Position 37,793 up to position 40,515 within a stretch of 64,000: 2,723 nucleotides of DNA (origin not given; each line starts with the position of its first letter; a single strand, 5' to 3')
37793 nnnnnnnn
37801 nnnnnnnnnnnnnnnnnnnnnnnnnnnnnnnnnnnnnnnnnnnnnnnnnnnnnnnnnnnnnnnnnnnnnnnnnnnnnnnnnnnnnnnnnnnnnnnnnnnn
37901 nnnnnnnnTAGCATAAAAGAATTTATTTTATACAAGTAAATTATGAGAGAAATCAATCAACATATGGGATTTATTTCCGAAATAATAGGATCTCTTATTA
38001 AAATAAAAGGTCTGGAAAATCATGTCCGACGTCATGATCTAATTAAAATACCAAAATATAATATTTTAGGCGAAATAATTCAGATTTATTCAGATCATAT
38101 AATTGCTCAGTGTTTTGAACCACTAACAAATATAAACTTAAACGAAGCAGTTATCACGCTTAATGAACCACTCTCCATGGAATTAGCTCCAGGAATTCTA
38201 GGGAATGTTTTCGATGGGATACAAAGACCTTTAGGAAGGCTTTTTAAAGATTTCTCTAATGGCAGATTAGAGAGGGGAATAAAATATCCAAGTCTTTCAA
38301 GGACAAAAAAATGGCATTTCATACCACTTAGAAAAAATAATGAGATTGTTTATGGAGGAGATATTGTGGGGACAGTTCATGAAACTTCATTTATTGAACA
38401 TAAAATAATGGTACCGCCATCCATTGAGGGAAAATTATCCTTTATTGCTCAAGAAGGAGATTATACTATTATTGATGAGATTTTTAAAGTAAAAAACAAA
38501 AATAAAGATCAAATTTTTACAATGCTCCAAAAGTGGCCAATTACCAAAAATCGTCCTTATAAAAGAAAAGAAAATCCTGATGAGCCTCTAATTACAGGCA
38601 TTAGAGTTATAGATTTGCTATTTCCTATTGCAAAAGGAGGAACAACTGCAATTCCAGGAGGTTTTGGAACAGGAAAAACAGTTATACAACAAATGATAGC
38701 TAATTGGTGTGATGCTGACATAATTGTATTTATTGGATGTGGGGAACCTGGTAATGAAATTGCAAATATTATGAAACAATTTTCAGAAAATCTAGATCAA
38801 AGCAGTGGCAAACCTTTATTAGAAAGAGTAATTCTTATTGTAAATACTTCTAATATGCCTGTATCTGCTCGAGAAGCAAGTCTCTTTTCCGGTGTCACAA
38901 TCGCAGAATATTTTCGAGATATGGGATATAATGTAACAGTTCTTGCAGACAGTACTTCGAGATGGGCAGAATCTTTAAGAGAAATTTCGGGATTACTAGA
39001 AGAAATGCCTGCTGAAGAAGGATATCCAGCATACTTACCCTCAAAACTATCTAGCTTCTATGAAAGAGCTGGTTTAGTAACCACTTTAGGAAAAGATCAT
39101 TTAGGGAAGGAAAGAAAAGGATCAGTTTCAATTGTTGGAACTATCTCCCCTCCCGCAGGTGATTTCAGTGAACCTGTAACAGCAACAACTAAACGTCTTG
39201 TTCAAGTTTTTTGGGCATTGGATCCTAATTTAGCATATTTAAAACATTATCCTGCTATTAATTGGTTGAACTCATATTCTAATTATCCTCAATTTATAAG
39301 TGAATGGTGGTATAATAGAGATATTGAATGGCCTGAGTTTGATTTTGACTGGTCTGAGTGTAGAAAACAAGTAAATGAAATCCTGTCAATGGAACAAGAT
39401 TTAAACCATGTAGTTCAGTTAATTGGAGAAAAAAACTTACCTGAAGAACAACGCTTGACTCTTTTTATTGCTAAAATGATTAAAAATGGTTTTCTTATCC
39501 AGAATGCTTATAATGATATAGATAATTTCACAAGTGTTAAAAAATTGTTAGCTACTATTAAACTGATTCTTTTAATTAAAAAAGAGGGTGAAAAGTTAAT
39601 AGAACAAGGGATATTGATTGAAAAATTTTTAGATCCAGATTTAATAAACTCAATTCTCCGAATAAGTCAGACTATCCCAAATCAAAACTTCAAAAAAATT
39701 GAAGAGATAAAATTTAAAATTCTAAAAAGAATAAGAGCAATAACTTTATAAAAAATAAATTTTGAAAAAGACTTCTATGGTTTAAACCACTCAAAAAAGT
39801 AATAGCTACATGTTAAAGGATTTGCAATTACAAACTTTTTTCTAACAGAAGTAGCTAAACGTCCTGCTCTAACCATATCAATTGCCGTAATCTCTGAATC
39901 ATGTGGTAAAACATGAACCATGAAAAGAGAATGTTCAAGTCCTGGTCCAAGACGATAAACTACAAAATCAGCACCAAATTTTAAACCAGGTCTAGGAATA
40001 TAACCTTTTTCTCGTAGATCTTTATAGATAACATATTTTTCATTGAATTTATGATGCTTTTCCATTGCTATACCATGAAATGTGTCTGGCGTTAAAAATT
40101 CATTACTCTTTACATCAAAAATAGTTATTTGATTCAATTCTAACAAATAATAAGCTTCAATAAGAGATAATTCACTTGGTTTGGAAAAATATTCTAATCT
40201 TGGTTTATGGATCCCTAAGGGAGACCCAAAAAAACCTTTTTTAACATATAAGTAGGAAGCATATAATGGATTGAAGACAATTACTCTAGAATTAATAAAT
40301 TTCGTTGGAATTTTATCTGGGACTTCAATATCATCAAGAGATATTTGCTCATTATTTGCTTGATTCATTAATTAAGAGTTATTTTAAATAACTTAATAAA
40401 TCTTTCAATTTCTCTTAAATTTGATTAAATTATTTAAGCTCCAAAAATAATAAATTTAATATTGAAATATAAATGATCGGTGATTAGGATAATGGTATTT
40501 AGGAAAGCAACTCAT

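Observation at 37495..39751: Operon-appended second A subunit with a GER->GEP active-site change, partnered with a zinc-ribbon membrane protein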

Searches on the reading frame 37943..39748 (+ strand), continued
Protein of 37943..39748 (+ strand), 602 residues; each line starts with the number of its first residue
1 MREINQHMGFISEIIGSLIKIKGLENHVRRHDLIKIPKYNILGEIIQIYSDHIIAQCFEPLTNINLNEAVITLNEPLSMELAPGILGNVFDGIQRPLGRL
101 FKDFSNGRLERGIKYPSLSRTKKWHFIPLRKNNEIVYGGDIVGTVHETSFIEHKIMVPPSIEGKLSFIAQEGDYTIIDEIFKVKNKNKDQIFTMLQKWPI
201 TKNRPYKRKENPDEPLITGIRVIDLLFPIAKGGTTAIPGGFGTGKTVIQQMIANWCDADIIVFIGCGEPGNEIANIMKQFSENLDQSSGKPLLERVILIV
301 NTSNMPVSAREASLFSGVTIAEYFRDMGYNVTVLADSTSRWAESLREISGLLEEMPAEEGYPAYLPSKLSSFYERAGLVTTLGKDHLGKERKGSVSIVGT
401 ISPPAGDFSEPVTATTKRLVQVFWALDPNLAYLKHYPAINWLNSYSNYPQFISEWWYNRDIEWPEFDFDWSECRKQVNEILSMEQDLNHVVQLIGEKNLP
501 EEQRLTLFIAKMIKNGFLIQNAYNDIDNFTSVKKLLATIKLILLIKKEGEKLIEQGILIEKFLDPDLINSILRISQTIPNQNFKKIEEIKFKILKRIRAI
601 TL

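Call 14: find_encoding_contigs(protein=P0047, flank=10000, max_places=2)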
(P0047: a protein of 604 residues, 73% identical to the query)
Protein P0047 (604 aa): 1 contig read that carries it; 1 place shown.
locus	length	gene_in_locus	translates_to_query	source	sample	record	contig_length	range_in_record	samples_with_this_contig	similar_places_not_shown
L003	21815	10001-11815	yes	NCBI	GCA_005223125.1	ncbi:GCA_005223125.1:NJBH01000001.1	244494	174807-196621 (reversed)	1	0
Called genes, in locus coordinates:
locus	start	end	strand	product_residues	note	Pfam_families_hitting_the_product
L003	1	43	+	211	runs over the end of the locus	PF01865:PhoU_div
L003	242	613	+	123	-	PF00137:ATP-synt_C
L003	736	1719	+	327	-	PF01992:vATP-synt_AC39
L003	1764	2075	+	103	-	-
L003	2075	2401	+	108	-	PF01990:ATP-synt_F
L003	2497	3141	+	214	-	-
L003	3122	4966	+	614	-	PF02874:ATP-synt_ab_N (weak), PF16886:ATP-synt_ab_Xtn, PF00006:ATP-synt_ab, PF22919:ATP-synt_VA_C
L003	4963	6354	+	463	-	PF02874:ATP-synt_ab_N, PF00006:ATP-synt_ab, PF22919:ATP-synt_VA_C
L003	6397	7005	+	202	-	PF01813:ATP-synt_D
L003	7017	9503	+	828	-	PF01496:V_ATPase_I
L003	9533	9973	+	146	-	-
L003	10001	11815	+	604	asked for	PF16886:ATP-synt_ab_Xtn, PF00006:ATP-synt_ab, PF22919:ATP-synt_VA_C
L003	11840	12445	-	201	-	PF01974:tRNA_int_endo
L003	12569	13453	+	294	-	PF01875:Memo, PF02900:LigB (weak)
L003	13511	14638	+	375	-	-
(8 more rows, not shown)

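Call 24: search_solved_structures(query=window:37943-39748:+, max_evalue=1e-20, show_alignments=3)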
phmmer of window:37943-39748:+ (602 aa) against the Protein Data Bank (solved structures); distinct sequences matched with E-value up to 1e-20: 117 (the best 60 are shown).
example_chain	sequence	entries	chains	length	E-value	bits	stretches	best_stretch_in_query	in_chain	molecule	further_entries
3m4y_A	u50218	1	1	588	5.2e-176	590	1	9-562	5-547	V-type ATP synthase alpha chain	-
1vdz_A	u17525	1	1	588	1e-175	589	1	9-562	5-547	A-type ATPase subunit A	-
3sdz_A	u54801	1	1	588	1.4e-175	588.6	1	9-562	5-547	V-type ATP synthase alpha chain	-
3se0_A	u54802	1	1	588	1.4e-175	588.6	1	9-562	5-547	V-type ATP synthase alpha chain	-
3qia_A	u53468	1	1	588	6.8e-175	586.3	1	9-562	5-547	V-type ATP synthase alpha chain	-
3qjy_A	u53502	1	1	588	6.8e-175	586.3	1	9-562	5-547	V-type ATP synthase alpha chain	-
3i4l_A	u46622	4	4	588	1.3e-174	585.4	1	9-562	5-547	A-TYPE ATP SYNTHASE CATALYTIC SUBUNIT A | V-type ATP synthase alpha chain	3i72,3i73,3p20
3ikj_A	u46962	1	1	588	1.8e-174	584.9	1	9-562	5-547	V-type ATP synthase alpha chain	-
3nd9_A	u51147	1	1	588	6.3e-174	583.1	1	9-562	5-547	V-type ATP synthase alpha chain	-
3nd8_A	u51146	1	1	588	8.7e-174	582.6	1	9-562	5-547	V-type ATP synthase alpha chain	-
3qg1_A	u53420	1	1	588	8.7e-174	582.6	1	9-562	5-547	V-type ATP synthase alpha chain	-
3mfy_A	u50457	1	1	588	1.7e-173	581.7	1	9-562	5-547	V-type ATP synthase alpha chain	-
5x09_A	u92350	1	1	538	2.2e-167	561.5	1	57-562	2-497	V-type ATP synthase alpha chain,V-type ATP synthase alpha chain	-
5zea_A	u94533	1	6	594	3.7e-162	544.2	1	8-600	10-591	V-type sodium ATPase catalytic subunit A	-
3vr2_A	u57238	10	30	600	3.8e-162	544.2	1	8-600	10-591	V-type sodium ATPase catalytic subunit A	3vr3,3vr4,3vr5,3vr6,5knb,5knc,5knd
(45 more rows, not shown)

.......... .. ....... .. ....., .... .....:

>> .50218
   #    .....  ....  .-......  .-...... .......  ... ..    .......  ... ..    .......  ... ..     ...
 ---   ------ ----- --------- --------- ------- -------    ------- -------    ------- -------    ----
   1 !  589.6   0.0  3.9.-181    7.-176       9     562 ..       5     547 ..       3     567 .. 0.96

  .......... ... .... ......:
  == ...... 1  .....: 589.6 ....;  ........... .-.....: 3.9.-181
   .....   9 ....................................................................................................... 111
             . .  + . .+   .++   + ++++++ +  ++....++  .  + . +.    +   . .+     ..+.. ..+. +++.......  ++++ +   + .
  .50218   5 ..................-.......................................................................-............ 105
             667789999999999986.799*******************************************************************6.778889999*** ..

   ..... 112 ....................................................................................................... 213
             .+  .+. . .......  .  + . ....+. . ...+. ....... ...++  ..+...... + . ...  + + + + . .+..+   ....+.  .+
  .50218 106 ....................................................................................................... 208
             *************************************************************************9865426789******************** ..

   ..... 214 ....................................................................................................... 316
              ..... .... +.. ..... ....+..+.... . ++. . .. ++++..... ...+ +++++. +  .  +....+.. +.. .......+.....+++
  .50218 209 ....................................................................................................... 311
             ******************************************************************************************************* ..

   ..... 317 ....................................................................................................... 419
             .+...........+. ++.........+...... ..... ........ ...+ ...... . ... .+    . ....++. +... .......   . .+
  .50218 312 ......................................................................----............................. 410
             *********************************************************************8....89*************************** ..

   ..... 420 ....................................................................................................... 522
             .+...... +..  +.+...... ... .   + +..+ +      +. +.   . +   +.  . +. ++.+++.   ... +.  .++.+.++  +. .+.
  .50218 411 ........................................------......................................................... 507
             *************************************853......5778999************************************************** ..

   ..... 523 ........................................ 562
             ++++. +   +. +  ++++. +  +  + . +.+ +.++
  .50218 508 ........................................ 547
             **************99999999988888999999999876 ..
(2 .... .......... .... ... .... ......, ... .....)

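Call 51: search_protein_families(library=ncbifam, proteins=[window:37943-39748:+], max_evalue=0.01)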
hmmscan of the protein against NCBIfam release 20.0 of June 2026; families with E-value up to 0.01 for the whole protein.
window:37943-39748:+ (602 aa): 32 families (the best 25 are shown)
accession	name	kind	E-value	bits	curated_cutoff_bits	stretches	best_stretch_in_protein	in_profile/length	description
TIGR01043.1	ATP_syn_A_arch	equivalog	5e-219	728.5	972.15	1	8-597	2-579/580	ATP synthase subunit A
NF003220.0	PRK04192.1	subfamily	1.1e-218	727.3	470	1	7-600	3-583/588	V-type ATP synthase subunit A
TIGR01042.1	V-ATPase_V1_A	equivalog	8.7e-179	595.9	779.9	1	8-595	2-581/591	V-type ATPase subunit A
NF011287.0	PRK14698.1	equivalog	1.6e-172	575.9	1238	2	246-562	670-976/1017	V-type ATP synthase subunit A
TIGR02546.1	III_secr_ATP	equivalog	3.4e-48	164.4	604.75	2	177-450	90-346/423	type III secretion system ATPase SctN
TIGR01026.1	fliI_yscN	subfamily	4e-46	157.6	379.5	2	200-448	132-361/440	FliI/YscN family ATPase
TIGR03497.1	FliI_clade2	equivalog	2.7e-45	155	629.8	2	192-447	96-334/413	flagellar protein export ATPase FliI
TIGR03498.1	FliI_clade3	equivalog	5.4e-45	153.8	587.45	2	197-447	104-339/418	flagellar protein export ATPase FliI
TIGR03496.1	FliI_clade1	equivalog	4.7e-44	150.9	619.1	2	201-448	107-337/414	flagellar protein export ATPase FliI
NF003235.0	PRK04196.1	subfamily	9.8e-38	130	349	2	204-527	118-423/462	V-type ATP synthase subunit B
NF005295.0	PRK06820.1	equivalog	8.2e-37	127.2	690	2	204-453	136-367/440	EscN/YscN/HrcN family type III secretion system ATPase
TIGR01039.1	atpD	equivalog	3.2e-35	121.8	462.85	1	192-533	103-417/462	F0F1 ATP synthase subunit beta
NF005391.0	PRK06936.1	equivalog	2.5e-34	118.8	657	1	195-447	124-359/439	type III secretion system ATPase SctN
NF006575.0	PRK09099.1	subfamily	1.1e-33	116.7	706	2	210-447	143-362/443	type III secretion system ATPase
NF006012.0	PRK08149.1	equivalog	1.4e-33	116.5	594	1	196-448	117-352/431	type III secretion system ATPase SctN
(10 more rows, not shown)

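Call 74: list_cluster_members(proteins=[P0032, P0028, P0015, P0050, P0111, P0083, P0065, P0034, P0005, P0093])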
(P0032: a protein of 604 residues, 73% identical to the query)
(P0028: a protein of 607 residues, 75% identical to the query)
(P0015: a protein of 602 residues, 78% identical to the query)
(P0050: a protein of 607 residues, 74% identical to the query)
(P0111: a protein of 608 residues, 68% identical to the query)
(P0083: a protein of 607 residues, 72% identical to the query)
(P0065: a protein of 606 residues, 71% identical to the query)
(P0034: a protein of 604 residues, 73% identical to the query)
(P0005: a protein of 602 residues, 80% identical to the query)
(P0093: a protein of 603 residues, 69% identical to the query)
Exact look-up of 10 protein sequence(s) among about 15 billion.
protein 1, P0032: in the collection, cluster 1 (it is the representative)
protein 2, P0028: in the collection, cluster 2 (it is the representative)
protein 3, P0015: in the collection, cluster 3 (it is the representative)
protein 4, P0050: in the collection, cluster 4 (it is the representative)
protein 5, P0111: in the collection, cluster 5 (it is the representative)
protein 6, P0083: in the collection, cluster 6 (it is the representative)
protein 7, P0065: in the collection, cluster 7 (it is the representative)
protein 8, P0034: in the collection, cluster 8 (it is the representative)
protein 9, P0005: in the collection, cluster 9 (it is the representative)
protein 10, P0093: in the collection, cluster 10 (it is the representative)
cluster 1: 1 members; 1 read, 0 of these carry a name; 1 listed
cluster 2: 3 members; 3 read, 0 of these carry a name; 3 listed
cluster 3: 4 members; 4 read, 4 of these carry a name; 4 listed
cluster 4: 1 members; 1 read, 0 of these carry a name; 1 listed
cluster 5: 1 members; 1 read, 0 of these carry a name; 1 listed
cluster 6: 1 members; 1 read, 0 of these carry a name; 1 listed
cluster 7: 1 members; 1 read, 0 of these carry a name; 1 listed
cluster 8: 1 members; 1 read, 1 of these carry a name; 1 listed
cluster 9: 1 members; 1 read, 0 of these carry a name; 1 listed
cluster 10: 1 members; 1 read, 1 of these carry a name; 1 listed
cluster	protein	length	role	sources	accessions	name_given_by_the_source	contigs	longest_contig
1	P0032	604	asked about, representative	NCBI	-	-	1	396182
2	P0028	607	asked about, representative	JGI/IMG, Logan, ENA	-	-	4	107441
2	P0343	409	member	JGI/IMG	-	-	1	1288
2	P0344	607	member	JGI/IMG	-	-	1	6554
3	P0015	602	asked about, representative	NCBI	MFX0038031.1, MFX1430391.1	MAG: V-type ATP synthase subunit A [Promethearchaeota archaeon]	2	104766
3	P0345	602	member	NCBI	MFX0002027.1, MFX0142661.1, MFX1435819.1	MAG: V-type ATP synthase subunit A [Candidatus Hodarchaeota archaeon]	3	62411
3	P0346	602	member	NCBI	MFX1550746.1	MAG: V-type ATP synthase subunit A [Promethearchaeota archaeon]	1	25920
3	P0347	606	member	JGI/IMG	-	V/A-type H+-transporting ATPase subunit A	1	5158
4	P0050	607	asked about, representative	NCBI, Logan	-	-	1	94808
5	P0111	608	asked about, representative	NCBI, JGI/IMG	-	-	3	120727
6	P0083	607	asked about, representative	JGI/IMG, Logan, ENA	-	-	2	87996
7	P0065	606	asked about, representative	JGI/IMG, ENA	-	-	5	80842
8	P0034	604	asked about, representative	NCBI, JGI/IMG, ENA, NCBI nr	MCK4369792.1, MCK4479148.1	MAG: V-type ATP synthase subunit A [Candidatus Lokiarchaeota archaeon] | V-type ATP synthase subunit A [Candidatus Lokiarchaeota archaeon]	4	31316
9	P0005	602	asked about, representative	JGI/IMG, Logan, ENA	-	-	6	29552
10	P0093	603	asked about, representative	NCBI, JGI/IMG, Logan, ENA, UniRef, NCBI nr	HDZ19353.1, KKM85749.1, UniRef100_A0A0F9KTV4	hypothetical protein LCGC14_1285930 [marine sediment metagenome] | AAA+ ATPase domain-containing protein n=1 Tax=marine sediment metagenome TaxID=412755 ... | V-type ATP synthase subunit A [archaeon]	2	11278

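Call 79: predict_structure(alignment_id=A2)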
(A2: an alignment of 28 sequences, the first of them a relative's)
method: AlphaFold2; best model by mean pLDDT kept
length: 602 residues; sequences in the alignment: 28
mean_pLDDT: 59.8   pTM: 0.42
mean pLDDT of the five models: 59.8, 56.9, 56.6, 56.5, 52.2
residues with pLDDT >= 90: 53; 70-90: 197; 50-70: 129; < 50: 223
segments of 3 or more residues with pLDDT < 50: 1-5, 77-119, 197-206, 212-246, 268-271, 303-312, 337-377, 398-459, 518-529
pLDDT, mean of each block of 10 residues (from residue 1): 61 93 90 83 85 87 88 57 24 32 38 39 82 87 72 72 92 84 87 60 45 40 29 26 45 61 57 59 70 67 44 53 61 54 34 28 31 44 71 53 28 26 23 20 28 41 65 71 73 76 86 65 37 76 87 80 79 75 82 81 63
secondary structure, 60 per line:
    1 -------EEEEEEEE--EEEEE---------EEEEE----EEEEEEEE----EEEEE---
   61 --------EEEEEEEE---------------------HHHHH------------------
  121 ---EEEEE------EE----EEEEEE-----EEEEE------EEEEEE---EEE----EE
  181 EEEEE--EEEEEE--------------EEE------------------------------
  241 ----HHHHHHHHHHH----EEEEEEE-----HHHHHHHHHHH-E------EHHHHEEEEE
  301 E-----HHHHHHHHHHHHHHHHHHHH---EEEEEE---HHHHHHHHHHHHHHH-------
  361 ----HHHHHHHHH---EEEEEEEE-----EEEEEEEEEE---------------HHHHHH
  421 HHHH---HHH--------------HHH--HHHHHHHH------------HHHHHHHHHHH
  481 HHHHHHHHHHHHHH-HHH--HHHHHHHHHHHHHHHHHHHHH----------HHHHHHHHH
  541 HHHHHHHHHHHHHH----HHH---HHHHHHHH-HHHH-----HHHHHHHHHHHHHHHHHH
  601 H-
elements in order: E8-15 E18-22 E32-36 E41-48 E53-57 E69-76 H98-102 E124-128 E141-146 E152-156 E163-168 E172-174 E179-185 E188-193 E208-210 H245-255 E260-266 H272-282 H292-295 E296-301 H307-326 E330-335 H339-353 H365-373 E377-384 E390-399 H415-424 H450-457 H470-494 H501-521 H532-554 H565-572 H574-577 H583-601

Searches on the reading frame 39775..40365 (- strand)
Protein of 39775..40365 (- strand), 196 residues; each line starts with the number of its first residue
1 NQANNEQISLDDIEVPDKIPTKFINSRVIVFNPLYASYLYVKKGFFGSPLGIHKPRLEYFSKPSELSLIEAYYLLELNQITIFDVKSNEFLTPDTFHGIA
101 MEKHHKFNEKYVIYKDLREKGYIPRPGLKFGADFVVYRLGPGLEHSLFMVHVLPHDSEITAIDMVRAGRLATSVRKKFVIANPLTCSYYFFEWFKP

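Call 6: search_protein_families(library=pfam, proteins=[window:39775-40365:-], max_evalue=0.01)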
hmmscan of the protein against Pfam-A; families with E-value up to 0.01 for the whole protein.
window:39775-40365:- (196 aa): 2 families
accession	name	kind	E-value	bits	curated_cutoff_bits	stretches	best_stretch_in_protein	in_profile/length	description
PF01974.23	tRNA_int_endo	-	7.4e-29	100.1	27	1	107-181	1-75/85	tRNA intron endonuclease, catalytic C-terminal domain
PF02778.19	tRNA_int_endo_N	-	7.8e-06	25.8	21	1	22-95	4-65/67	tRNA intron endonuclease, N-terminal domain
